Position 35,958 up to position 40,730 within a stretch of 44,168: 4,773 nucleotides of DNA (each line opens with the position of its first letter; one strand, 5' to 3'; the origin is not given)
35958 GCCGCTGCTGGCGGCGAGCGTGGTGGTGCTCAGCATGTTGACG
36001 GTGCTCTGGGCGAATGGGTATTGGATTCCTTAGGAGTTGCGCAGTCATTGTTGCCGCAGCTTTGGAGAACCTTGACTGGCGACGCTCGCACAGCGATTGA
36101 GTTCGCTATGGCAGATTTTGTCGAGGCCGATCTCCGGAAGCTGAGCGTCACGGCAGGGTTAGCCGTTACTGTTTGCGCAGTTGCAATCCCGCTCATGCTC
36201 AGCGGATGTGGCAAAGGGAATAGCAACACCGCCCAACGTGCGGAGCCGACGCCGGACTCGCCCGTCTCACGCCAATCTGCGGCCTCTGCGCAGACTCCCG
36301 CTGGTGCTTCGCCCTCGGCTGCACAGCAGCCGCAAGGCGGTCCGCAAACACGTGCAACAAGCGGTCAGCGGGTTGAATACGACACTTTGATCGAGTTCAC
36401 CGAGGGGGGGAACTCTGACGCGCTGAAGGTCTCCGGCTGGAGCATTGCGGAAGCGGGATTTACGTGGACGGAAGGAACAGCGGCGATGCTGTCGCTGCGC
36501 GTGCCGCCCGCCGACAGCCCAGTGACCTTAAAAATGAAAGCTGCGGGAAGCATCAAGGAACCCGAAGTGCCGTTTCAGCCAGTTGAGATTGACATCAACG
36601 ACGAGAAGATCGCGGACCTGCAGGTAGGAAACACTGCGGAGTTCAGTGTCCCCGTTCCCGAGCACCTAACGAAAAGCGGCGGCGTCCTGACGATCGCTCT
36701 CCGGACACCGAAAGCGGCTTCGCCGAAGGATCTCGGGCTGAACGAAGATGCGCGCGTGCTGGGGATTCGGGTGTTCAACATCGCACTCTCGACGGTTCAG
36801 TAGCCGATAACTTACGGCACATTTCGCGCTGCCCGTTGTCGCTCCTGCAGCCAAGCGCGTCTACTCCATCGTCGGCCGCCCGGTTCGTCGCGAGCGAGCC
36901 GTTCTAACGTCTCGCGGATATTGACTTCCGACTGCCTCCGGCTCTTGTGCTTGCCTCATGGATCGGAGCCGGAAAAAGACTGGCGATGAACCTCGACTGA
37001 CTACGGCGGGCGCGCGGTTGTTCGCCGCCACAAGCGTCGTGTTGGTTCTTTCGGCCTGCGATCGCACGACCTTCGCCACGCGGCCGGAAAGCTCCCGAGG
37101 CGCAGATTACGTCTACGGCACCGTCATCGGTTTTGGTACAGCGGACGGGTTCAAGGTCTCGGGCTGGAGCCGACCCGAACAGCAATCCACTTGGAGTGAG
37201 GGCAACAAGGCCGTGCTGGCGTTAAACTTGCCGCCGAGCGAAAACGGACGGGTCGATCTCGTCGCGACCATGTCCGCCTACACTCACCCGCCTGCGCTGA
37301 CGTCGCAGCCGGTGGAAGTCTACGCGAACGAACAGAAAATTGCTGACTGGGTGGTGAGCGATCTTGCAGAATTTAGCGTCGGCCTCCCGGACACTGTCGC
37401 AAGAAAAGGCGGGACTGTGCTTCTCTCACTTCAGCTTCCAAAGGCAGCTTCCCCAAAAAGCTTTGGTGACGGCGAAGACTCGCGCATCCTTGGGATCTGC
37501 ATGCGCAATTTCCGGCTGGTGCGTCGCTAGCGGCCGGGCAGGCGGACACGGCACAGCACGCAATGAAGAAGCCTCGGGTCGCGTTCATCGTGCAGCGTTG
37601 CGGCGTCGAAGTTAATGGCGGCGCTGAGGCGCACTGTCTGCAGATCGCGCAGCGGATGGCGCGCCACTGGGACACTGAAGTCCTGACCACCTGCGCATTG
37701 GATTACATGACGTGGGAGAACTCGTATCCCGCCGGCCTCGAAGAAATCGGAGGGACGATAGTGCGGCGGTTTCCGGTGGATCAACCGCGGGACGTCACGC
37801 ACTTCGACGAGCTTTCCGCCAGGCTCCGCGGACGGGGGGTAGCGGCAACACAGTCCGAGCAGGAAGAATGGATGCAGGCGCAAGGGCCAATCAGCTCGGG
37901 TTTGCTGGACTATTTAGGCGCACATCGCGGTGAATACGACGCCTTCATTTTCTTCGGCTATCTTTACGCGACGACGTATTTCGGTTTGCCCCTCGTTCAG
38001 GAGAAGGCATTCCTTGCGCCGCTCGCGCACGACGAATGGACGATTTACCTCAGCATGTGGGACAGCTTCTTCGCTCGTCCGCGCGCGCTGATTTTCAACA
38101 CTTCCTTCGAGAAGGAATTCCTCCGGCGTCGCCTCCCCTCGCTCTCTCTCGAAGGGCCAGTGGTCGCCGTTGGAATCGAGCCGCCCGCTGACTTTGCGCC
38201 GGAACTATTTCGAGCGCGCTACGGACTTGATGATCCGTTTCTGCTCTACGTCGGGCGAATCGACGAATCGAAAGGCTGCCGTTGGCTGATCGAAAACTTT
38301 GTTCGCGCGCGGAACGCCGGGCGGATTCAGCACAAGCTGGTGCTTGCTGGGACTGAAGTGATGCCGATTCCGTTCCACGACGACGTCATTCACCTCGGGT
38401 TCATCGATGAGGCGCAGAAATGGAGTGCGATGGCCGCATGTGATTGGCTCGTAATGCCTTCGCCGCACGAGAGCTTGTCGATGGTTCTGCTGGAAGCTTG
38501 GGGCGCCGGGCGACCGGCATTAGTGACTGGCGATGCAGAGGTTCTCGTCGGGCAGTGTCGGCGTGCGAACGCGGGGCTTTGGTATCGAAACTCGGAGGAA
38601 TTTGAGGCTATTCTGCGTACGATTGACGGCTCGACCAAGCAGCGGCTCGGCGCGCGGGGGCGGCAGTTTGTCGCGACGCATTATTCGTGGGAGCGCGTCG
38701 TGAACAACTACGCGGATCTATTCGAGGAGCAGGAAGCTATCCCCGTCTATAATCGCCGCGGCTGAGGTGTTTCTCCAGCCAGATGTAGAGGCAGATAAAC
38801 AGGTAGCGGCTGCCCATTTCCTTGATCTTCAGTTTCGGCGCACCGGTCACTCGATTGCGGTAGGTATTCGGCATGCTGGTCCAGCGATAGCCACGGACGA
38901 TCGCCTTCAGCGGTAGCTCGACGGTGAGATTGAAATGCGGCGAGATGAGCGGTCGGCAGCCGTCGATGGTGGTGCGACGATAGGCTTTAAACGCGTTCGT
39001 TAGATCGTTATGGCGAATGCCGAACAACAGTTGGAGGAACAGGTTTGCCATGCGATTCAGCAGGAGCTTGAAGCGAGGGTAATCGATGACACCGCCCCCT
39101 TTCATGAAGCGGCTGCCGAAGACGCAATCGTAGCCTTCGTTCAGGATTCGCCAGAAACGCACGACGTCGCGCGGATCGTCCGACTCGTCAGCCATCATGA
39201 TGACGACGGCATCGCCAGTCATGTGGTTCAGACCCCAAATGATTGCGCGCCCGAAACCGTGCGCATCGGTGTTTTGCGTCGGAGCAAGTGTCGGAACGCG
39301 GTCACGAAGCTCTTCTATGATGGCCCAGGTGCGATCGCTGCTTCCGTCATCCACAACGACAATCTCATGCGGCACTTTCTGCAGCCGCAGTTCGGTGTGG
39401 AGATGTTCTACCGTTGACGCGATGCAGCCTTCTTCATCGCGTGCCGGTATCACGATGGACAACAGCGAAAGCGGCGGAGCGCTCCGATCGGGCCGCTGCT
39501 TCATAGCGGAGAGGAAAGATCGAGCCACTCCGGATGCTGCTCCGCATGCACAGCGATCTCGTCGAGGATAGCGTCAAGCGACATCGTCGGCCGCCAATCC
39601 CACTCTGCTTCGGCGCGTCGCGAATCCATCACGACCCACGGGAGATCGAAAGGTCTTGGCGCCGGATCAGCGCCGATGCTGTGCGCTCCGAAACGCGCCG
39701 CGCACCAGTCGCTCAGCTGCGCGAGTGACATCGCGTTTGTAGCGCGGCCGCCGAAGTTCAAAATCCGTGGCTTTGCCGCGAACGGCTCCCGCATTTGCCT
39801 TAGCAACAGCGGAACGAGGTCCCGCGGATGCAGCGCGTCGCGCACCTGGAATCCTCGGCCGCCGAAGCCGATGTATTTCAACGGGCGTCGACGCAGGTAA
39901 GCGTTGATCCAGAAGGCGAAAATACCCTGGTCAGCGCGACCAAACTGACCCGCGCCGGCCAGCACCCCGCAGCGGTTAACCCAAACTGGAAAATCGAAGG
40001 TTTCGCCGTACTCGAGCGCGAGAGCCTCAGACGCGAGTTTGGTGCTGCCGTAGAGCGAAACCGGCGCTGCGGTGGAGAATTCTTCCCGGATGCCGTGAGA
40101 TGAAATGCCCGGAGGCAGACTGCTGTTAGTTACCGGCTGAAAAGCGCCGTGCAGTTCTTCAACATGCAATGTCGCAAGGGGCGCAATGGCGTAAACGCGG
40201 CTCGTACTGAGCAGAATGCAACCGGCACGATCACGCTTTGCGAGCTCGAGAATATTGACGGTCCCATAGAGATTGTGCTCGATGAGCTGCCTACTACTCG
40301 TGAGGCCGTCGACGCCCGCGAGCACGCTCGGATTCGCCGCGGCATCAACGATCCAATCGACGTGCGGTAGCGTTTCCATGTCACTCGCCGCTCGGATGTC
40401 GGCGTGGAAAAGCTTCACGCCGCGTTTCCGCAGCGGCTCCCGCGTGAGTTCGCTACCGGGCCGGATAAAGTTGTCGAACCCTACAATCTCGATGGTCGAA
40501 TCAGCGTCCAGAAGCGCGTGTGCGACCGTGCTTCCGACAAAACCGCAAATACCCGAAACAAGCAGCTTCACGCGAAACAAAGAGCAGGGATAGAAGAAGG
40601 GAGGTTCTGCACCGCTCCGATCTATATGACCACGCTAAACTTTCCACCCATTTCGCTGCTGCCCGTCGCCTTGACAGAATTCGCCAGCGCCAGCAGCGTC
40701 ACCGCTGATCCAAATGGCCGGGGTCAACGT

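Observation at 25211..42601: Iterated GT-C / lipoprotein modules: six GT-C glycosyltransferases, five of them PIG-V-like, in 17 kb, four followed by a cognate lipoprotein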

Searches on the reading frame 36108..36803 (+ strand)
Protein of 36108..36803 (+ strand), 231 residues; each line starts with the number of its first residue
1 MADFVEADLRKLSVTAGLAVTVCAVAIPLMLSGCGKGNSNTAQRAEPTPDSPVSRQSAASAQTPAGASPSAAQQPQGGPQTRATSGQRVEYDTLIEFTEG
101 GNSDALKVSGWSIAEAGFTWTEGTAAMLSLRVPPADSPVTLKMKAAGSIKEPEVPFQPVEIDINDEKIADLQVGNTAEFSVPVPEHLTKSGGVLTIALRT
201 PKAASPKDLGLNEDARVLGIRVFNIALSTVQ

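Call 5: search_protein_families(library=pfam, proteins=[window:36108-36803:+], max_evalue=1)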
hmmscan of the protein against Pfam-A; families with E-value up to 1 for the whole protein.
window:36108-36803:+ (231 aa): 1 family
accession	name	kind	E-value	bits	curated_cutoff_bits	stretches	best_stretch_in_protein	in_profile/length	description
PF22318.1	DUF6971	-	0.22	12.1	27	1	22-41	25-44/89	Domain of unknown function (DUF6971)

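Call 98: find_related_loci(query=A7, collection=metagenome_contigs, flank=8000)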
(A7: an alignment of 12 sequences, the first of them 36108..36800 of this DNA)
Query A7 (231 aa) in metagenome_contigs; peptide patterns used: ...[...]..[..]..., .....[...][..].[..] (x = any residue, [..] = any of these).
326 stretches matched a pattern; 57 encode a relative of the query (tblastn E <= 1e-3); 57 distinct loci.
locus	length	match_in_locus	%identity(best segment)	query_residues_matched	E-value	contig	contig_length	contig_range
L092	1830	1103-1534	56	84-227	8e-52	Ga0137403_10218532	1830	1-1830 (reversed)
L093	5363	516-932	60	91-229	3e-50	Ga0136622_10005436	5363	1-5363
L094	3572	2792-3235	55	80-227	2e-50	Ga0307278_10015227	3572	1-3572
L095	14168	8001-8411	53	91-227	3e-49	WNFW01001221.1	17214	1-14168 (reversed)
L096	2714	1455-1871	58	91-229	4e-49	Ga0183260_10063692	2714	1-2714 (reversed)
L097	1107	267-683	58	91-229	1e-51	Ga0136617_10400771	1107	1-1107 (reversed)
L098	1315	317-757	56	82-228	5e-51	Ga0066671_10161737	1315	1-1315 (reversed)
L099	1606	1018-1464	54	80-227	5e-50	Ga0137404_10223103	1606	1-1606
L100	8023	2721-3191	49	68-227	7e-49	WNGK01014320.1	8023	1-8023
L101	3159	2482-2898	58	91-229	1e-48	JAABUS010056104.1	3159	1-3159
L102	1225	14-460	53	80-227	4e-50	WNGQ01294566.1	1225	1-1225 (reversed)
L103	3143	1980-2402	53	88-228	7e-48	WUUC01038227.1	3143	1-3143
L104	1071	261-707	53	80-227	2e-50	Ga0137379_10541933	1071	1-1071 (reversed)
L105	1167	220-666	53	80-227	1e-49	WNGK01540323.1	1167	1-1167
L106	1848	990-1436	52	80-227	1e-47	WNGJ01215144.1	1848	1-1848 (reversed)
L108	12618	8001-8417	53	91-228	6e-47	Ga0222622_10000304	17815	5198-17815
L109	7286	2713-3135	52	88-228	2e-46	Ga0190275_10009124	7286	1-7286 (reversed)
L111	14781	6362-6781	55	89-228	4e-46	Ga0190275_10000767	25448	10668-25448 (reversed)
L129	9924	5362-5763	49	95-228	2e-40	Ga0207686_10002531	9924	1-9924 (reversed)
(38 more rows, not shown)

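Call 101: search_protein_families(library=pfam, proteins=[L095:6631-7578:+, L095:8639-10531:+, L108:5397-7646:+, L108:8642-10540:+, L109:116-2497:+, L109:3175-4419:+, L111:3678-6170:+, L111:6907-8166:+, L129:2727-5120:+, L129:5621-7024:+], max_evalue=0.001)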
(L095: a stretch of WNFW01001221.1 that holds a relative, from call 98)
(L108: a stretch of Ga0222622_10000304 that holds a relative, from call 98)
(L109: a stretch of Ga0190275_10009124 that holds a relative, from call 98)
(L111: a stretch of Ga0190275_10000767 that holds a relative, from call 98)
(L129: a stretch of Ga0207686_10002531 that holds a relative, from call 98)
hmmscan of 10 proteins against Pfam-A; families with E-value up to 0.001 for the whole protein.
L095:6631-7578:+ (316 aa): 9 families
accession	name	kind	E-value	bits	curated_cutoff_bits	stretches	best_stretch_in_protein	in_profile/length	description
PF13489.12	Methyltransf_23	-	2.3e-20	73.4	27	1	83-253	7-161/164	Methyltransferase domain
PF08242.18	Methyltransf_12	-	3.3e-17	63.4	30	1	103-195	1-98/98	Methyltransferase domain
PF08241.18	Methyltransf_11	-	1.4e-12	48.5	21.2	1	103-197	1-95/95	Methyltransferase domain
PF13649.12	Methyltransf_25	-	8.3e-12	46.1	27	1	103-193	2-97/97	Methyltransferase domain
PF13847.12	Methyltransf_31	-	7.9e-10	39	27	1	98-206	3-118/145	Methyltransferase domain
PF02353.26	CMAS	-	2.8e-05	24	27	1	101-202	65-169/273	Mycolic acid cyclopropane synthetase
PF07021.18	MetW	-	0.00047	20.3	21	0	102-182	17-95/193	Methionine biosynthesis protein MetW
PF02390.23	Methyltransf_4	-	0.00058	19.8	24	0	99-138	2-41/173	Putative methyltransferase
PF01728.25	FtsJ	-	0.00076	19.9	24.1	0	101-135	24-58/181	FtsJ-like methyltransferase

L095:8639-10531:+ (631 aa): 2 families
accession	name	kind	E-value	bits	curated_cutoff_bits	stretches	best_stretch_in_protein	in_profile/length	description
PF13692.12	Glyco_trans_1_4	-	2.4e-08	34.8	27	1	436-550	14-125/142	Glycosyl transferases group 1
PF00534.26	Glycos_transf_1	-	5e-07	29.9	26.4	1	436-547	27-138/172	Glycosyl transferases group 1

L108:5397-7646:+ (750 aa): 0 families

L108:8642-10540:+ (633 aa): 3 families
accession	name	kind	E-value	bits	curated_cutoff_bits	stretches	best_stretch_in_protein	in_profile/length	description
PF00534.26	Glycos_transf_1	-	1.3e-11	44.8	26.4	1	420-602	12-171/172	Glycosyl transferases group 1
PF13692.12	Glyco_trans_1_4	-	6e-10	40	27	1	425-552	3-125/142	Glycosyl transferases group 1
PF20706.3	GT4-conflict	-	8.5e-07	28.7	26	1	445-616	218-384/385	Family 4 Glycosyltransferase in conflict systems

L109:116-2497:+ (794 aa): 5 families
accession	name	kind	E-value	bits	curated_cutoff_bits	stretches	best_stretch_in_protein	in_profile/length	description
PF00534.26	Glycos_transf_1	-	1.7e-38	132.3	26.4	2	595-754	13-170/172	Glycosyl transferases group 1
PF13692.12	Glyco_trans_1_4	-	4.6e-35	121.4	27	2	598-739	2-139/142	Glycosyl transferases group 1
PF20706.3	GT4-conflict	-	1.2e-10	41.3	26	1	571-719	174-323/385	Family 4 Glycosyltransferase in conflict systems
PF13439.12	Glyco_transf_4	-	3.3e-07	30.9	28.5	1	20-79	2-62/170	Glycosyltransferase Family 4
PF13579.12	Glyco_trans_4_4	-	5.5e-07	30.5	29.7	1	20-203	1-147/158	Glycosyl transferase 4-like domain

L109:3175-4419:+ (415 aa): 6 families
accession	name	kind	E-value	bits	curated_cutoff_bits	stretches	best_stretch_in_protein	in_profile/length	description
PF08241.18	Methyltransf_11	-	2e-16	60.8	21.2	1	103-200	1-95/95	Methyltransferase domain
PF13649.12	Methyltransf_25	-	2.3e-16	60.7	27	1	103-196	2-97/97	Methyltransferase domain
PF08242.18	Methyltransf_12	-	2.1e-12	48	30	1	103-198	1-98/98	Methyltransferase domain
PF13489.12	Methyltransf_23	-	3.9e-11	43.4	27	1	99-213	23-129/164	Methyltransferase domain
PF13847.12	Methyltransf_31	-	1.6e-06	28.3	27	1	100-209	5-118/145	Methyltransferase domain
PF05891.18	Methyltransf_PK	-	3e-06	27.4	27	1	85-200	40-159/218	AdoMet dependent proline di-methyltransferase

L111:3678-6170:+ (831 aa): 4 families
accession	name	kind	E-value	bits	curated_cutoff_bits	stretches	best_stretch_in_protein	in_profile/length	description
PF00534.26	Glycos_transf_1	-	1.1e-36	126.5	26.4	2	616-778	11-171/172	Glycosyl transferases group 1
PF13692.12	Glyco_trans_1_4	-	2.3e-31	109.4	27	2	621-754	2-131/142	Glycosyl transferases group 1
PF20706.3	GT4-conflict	-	5.7e-09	35.9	26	0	610-742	192-323/385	Family 4 Glycosyltransferase in conflict systems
PF13439.12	Glyco_transf_4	-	3.8e-05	24.2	28.5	0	43-90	2-38/170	Glycosyltransferase Family 4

L111:6907-8166:+ (420 aa): 5 families
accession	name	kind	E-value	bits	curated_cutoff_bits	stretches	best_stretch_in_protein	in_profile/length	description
PF13489.12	Methyltransf_23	-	1.4e-11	44.8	27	1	56-182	13-124/164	Methyltransferase domain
PF13649.12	Methyltransf_25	-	7.6e-08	33.4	27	1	70-153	2-90/97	Methyltransferase domain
PF08241.18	Methyltransf_11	-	1.3e-07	32.6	21.2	1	70-143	1-78/95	Methyltransferase domain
PF08242.18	Methyltransf_12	-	2.1e-07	32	30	1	70-153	1-89/98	Methyltransferase domain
PF13847.12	Methyltransf_31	-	1.1e-06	28.9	27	1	70-166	8-113/145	Methyltransferase domain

L129:2727-5120:+ (798 aa): 5 families
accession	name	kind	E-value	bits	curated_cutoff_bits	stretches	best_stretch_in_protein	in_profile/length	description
PF00534.26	Glycos_transf_1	-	1.6e-37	129.1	26.4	2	613-773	13-171/172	Glycosyl transferases group 1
PF13692.12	Glyco_trans_1_4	-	8.8e-31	107.5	27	2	616-756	2-138/142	Glycosyl transferases group 1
PF20706.3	GT4-conflict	-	1.3e-10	41.3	26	1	589-737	172-323/385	Family 4 Glycosyltransferase in conflict systems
PF13579.12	Glyco_trans_4_4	-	9.5e-05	23.2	29.7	1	37-99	1-52/158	Glycosyl transferase 4-like domain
PF13439.12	Glyco_transf_4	-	0.00032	21.2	28.5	0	37-69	2-34/170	Glycosyltransferase Family 4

L129:5621-7024:+ (468 aa): 3 families
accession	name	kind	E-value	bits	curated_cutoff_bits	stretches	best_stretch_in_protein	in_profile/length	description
PF00534.26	Glycos_transf_1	-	8.2e-14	51.9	26.4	1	289-404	3-127/172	Glycosyl transferases group 1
PF13692.12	Glyco_trans_1_4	-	2.2e-11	44.6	27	1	302-402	2-109/142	Glycosyl transferases group 1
PF13524.12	Glyco_trans_1_2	-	0.00069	20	25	0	335-456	16-138/144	Glycosyl transferase-like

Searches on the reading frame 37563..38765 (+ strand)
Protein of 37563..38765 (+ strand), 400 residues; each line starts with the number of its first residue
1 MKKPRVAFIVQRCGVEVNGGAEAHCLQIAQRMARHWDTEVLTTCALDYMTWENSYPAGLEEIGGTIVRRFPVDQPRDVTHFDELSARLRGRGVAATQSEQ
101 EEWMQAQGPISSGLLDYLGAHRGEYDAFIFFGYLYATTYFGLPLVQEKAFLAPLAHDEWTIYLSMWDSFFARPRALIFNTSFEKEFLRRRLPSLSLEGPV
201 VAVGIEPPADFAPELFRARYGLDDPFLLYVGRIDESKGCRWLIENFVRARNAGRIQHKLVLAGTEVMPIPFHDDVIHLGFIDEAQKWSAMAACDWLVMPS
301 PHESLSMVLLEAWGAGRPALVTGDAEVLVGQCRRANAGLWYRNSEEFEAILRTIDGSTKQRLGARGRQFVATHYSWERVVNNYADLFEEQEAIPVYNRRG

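Call 6: search_protein_families(library=pfam, proteins=[window:37563-38765:+], max_evalue=0.01)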
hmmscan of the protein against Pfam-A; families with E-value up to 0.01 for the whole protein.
window:37563-38765:+ (400 aa): 4 families
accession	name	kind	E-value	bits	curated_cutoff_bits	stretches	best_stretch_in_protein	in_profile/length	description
PF13692.12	Glyco_trans_1_4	-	1.4e-14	55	27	1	225-326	2-113/142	Glycosyl transferases group 1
PF00534.26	Glycos_transf_1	-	8.3e-13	48.7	26.4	1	223-354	14-152/172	Glycosyl transferases group 1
PF13524.12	Glyco_trans_1_2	-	4.5e-06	27.1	25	1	255-383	13-142/144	Glycosyl transferase-like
PF20706.3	GT4-conflict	-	0.0029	17.1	26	0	287-323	276-312/385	Family 4 Glycosyltransferase in conflict systems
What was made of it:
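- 37563..38765 (+): GT4 glycosyltransferase (core). Pfam (call 6).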

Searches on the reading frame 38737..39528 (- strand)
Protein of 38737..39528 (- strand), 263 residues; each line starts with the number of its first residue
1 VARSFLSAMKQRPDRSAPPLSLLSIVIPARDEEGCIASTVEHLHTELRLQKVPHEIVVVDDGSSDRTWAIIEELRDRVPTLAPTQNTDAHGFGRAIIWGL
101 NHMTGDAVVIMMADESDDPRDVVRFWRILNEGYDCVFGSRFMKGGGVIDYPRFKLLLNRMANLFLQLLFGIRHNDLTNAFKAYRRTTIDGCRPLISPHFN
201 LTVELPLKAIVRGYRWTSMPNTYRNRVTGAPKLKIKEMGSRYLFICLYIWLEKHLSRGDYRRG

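Call 6: search_protein_families(library=pfam, proteins=[window:38737-39528:-], max_evalue=0.01)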
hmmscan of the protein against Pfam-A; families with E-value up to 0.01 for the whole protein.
window:38737-39528:- (263 aa): 3 families
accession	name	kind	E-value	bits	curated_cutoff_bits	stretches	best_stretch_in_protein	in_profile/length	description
PF00535.33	Glycos_transf_2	-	2.5e-22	80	23.3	1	24-186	1-162/168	Glycosyl transferase family 2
PF13641.12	Glyco_tranf_2_3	-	9.5e-06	26.2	27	1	23-146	3-129/230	Glycosyltransferase like family 2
PF13704.12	Glyco_tranf_2_4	-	0.0015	19.4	27.5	1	30-86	1-50/98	Glycosyl transferase family 2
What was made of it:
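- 38737..39528 (-): Dpm1/GtrB-like GT2 no. 2. Pfam GT2 at 2.5e-22 (call 6).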

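Call 87: search_solved_structures(query=window:38737-39528:-, max_evalue=0.00001)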
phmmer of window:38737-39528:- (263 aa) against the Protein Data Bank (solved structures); distinct sequences matched with E-value up to 0.00001: 7.
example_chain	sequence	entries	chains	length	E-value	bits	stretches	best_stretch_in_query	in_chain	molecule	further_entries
5mlz_A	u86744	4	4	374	2.7e-21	79.1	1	23-239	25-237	Dolichol monophosphate mannose synthase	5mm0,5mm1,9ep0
9hwj_A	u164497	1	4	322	6.7e-13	51.6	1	19-233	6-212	Undecaprenyl-phosphate 4-deoxy-4-formamido-L-arabinose transferase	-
9bhc_C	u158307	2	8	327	1.5e-12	50.4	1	17-235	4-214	Undecaprenyl-phosphate 4-deoxy-4-formamido-L-arabinose transferase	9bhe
8vxh_A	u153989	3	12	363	1.7e-12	50.2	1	17-234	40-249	Undecaprenyl-phosphate 4-deoxy-4-formamido-L-arabinose transferase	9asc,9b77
5eke_A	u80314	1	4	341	1e-07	34.6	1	23-146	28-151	Uncharacterized glycosyltransferase sll0501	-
5ekp_C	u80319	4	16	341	1.1e-07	34.5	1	23-146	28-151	Uncharacterized glycosyltransferase sll0501 | Glycosyltransferase sll0501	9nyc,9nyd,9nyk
9nye_A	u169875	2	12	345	1.1e-07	34.4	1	23-146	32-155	Glycosyltransferase sll0501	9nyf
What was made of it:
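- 38737..39528 (-): PDB hits: DPMS 5MLZ at 2.7e-21, ArnC, GtrB (call 87).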

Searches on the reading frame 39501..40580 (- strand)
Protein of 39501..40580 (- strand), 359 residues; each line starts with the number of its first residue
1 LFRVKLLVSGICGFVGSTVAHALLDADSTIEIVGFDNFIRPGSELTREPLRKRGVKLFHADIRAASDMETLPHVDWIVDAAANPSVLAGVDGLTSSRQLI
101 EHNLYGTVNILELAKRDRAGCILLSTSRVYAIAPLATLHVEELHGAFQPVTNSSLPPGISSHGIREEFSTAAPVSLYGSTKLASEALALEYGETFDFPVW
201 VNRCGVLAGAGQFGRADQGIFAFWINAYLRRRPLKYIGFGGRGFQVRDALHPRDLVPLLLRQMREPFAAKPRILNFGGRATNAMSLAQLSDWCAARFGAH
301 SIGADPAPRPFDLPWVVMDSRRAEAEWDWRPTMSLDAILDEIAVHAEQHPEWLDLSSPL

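Call 6: search_protein_families(library=pfam, proteins=[window:39501-40580:-], max_evalue=0.01)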
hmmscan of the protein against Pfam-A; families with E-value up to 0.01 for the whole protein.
window:39501-40580:- (359 aa): 5 families
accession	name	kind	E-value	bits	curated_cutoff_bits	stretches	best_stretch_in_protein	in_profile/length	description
PF01370.27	Epimerase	-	3e-25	89.5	20.9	1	7-277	2-240/240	NAD dependent epimerase/dehydratase family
PF16363.11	GDP_Man_Dehyd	-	3.1e-15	56.9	27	2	7-130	1-133/332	GDP-mannose 4,6 dehydratase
PF07993.18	NAD_binding_4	-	5.2e-08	32.8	20.1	1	68-219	82-219/258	Male sterility protein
PF01073.25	3Beta_HSD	-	2.2e-06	27.4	22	1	7-118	1-107/280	3-beta hydroxysteroid dehydrogenase/isomerase family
PF02719.21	Polysacc_synt_2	-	0.0034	17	20.2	0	7-128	2-130/293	Polysaccharide biosynthesis protein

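Call 39: search_solved_structures(query=window:39501-40580:-, max_evalue=1e-8)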
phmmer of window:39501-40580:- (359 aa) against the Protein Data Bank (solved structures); distinct sequences matched with E-value up to 1e-8: 8.
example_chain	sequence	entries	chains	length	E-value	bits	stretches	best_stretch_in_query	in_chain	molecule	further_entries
1orr_A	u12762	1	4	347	1.8e-19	73.7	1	4-334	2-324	CDP-tyvelose-2-epimerase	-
9rl0_E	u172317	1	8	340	5.9e-19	72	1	5-334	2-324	CDP-tyvelose 2-epimerase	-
3ehe_A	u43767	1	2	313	6.7e-13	52.1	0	168-265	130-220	UDP-glucose 4-epimerase (GalE-1)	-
6bi4_A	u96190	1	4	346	6.9e-12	48.7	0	167-352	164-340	dTDP-glucose 4,6-dehydratase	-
8rdg_A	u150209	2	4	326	4e-10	42.9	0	166-264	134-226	SDR family NAD(P)-dependent oxidoreductase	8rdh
6zl6_A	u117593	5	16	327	7.6e-10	42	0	5-131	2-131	Epimerase domain-containing protein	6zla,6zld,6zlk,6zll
8rdi_A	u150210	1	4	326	1.4e-09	41.1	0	166-264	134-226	SDR family NAD(P)-dependent oxidoreductase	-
6zlj_A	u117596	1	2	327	2.7e-09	40.2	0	5-131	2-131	Epimerase domain-containing protein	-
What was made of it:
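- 39501..40580 (-): SDR 2 (CDP-tyvelose-2-epimerase-like). Calls 6 and 39.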
